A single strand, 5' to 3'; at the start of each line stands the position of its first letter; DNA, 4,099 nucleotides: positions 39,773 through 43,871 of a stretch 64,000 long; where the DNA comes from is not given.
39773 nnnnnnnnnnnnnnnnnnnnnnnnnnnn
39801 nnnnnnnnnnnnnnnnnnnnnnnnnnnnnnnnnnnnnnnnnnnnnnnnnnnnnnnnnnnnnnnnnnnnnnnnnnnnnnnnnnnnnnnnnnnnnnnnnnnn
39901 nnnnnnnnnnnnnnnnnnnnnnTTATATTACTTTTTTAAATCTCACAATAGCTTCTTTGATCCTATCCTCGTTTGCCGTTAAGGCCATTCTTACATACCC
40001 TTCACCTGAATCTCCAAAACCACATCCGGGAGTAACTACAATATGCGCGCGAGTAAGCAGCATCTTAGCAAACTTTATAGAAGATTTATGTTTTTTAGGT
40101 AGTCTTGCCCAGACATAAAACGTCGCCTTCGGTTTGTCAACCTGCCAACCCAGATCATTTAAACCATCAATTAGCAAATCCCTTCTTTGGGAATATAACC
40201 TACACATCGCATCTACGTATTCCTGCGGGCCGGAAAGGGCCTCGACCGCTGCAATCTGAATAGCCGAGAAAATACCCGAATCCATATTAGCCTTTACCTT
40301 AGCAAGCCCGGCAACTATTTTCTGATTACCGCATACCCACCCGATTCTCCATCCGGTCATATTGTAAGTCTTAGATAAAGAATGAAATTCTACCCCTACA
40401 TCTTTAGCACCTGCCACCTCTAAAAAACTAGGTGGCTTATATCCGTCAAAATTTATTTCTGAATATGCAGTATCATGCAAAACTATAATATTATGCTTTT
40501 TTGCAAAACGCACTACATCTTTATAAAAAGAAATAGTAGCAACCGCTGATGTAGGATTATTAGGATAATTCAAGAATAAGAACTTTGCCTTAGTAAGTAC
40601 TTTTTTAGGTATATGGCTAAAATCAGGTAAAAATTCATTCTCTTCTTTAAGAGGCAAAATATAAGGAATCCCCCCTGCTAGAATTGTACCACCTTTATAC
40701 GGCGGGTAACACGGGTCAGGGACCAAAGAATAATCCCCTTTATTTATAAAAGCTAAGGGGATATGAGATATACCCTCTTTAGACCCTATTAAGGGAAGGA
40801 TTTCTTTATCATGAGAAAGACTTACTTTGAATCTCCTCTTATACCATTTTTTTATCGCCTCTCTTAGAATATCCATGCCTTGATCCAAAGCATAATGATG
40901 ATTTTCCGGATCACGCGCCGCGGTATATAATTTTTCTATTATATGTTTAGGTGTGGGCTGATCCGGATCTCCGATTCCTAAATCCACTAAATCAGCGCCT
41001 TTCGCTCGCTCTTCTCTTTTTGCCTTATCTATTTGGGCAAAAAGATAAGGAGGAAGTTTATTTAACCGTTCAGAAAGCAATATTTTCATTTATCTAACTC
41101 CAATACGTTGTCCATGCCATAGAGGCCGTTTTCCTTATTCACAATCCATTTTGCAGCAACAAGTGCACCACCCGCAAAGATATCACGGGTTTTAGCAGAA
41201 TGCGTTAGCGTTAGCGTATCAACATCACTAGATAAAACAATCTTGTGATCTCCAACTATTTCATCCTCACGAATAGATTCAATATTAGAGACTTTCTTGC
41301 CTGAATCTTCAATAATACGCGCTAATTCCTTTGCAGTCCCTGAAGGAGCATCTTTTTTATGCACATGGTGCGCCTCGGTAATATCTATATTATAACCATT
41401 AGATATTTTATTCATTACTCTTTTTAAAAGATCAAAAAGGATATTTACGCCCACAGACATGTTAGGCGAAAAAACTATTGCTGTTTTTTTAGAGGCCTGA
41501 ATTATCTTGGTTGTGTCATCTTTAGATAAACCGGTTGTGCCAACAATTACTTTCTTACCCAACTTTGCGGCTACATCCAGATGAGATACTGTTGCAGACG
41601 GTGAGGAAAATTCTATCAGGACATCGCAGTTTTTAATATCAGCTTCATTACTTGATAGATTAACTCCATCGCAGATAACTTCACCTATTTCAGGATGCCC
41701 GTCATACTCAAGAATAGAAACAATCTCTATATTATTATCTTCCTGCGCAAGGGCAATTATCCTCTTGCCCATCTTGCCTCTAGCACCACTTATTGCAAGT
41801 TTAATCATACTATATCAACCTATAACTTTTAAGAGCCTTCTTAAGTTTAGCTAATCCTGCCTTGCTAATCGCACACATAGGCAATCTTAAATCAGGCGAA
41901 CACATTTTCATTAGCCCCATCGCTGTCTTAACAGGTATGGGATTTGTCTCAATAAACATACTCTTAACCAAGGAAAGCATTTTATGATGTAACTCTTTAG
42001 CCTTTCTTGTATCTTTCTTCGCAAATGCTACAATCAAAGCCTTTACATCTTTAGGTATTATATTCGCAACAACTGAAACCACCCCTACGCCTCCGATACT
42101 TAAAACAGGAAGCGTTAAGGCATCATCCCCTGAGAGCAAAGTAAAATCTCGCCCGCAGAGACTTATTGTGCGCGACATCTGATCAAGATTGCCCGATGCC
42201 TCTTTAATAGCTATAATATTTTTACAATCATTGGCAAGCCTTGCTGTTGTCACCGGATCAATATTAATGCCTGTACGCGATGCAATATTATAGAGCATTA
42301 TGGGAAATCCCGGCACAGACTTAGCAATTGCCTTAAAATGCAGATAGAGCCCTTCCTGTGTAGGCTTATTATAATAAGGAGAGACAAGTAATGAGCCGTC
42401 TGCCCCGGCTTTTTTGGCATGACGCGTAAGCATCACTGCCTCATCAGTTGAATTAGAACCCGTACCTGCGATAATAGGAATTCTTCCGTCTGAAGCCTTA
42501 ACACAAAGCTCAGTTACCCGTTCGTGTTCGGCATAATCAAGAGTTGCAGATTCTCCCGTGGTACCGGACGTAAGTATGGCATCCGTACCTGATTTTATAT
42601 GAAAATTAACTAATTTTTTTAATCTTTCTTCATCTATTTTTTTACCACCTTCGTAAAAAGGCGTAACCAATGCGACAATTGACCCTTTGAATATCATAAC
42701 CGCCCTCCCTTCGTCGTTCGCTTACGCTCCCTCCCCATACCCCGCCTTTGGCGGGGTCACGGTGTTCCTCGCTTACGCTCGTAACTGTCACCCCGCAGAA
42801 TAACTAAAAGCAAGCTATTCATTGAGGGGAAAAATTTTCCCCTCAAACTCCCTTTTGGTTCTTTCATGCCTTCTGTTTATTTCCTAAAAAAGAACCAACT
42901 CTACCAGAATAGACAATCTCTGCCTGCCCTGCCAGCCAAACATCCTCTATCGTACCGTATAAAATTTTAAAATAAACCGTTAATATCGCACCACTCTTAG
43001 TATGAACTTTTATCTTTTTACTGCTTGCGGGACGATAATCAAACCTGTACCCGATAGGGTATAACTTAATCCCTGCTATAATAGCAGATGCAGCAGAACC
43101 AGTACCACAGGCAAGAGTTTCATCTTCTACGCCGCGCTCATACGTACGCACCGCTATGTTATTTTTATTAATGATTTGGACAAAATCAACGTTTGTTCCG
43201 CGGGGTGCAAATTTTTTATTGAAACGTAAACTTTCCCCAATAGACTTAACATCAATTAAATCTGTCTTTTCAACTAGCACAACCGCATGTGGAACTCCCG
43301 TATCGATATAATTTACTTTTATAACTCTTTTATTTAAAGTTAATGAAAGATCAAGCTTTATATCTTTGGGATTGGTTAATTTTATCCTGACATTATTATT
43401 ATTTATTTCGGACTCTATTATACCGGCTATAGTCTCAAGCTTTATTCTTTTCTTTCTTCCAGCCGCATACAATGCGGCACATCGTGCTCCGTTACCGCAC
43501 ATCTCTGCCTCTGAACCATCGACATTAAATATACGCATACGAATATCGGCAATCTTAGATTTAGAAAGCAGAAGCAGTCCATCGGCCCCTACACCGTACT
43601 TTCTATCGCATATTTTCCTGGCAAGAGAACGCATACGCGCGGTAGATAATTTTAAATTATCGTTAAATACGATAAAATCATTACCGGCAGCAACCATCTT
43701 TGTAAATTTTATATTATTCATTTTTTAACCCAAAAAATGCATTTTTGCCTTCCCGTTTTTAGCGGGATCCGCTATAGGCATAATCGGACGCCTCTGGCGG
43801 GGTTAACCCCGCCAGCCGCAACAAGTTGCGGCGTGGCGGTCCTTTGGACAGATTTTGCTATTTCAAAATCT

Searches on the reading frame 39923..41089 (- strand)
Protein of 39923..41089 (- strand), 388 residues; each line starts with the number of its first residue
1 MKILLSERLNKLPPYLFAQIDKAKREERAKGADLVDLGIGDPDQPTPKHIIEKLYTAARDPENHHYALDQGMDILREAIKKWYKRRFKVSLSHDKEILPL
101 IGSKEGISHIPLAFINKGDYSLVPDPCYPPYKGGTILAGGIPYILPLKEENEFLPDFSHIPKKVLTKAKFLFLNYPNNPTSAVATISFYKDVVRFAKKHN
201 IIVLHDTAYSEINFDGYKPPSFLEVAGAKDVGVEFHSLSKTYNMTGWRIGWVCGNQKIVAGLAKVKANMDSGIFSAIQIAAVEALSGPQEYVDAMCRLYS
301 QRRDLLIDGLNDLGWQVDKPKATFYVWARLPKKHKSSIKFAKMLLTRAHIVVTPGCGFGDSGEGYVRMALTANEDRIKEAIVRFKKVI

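Call 13: search_protein_families(library=pfam, proteins=[window:39923-41089:-])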
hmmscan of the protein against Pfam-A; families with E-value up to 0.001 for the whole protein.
window:39923-41089:- (388 aa): 1 family
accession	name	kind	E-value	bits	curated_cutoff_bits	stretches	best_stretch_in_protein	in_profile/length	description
PF00155.27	Aminotran_1_2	-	3.8e-64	217.6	19.7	1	33-383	2-360/361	Aminotransferase class I and II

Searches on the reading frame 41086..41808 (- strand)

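Call 13: search_protein_families(library=pfam, proteins=[window:41086-41808:-])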
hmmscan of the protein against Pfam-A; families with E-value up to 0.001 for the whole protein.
window:41086-41808:- (240 aa): 3 families
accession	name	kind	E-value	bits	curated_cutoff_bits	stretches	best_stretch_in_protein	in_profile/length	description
PF05173.19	DapB_C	-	1.1e-36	126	27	1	120-236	1-121/121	Dihydrodipicolinate reductase, C-terminus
PF01113.26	DapB_N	-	9.7e-28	97.2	25.6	1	2-117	1-124/124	Dihydrodipicolinate reductase, N-terminus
PF18306.6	LDcluster4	-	0.001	19.2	26.3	0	44-106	77-134/151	SLOG cluster4 family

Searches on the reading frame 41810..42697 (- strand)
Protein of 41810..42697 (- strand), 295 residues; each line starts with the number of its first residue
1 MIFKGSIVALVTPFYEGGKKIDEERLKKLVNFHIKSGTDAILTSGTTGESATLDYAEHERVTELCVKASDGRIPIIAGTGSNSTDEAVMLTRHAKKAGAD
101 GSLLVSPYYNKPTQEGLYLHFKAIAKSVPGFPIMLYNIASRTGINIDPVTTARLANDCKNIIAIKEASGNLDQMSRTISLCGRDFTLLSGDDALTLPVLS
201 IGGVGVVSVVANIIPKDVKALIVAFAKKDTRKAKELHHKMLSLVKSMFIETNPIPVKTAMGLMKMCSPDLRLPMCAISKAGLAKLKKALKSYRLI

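Call 13: search_protein_families(library=pfam, proteins=[window:41810-42697:-])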
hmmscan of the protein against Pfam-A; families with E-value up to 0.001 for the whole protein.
window:41810-42697:- (295 aa): 1 family
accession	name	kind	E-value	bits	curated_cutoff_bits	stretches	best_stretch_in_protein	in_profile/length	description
PF00701.28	DHDPS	-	1.1e-96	323.5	22.1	1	3-290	2-287/289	Dihydrodipicolinate synthetase family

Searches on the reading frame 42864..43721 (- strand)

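Call 13: search_protein_families(library=pfam, proteins=[window:42864-43721:-])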
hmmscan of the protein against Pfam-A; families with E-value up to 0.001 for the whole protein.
window:42864-43721:- (285 aa): 2 families
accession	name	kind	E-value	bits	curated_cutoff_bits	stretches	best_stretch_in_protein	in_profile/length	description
PF01678.24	DAP_epimerase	-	8.8e-44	148.9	34.7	2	6-112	1-112/121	Diaminopimelate epimerase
PF02567.21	PhzC-PhzF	-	0.00021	21.3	27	1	6-111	4-107/281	Phenazine biosynthesis-like protein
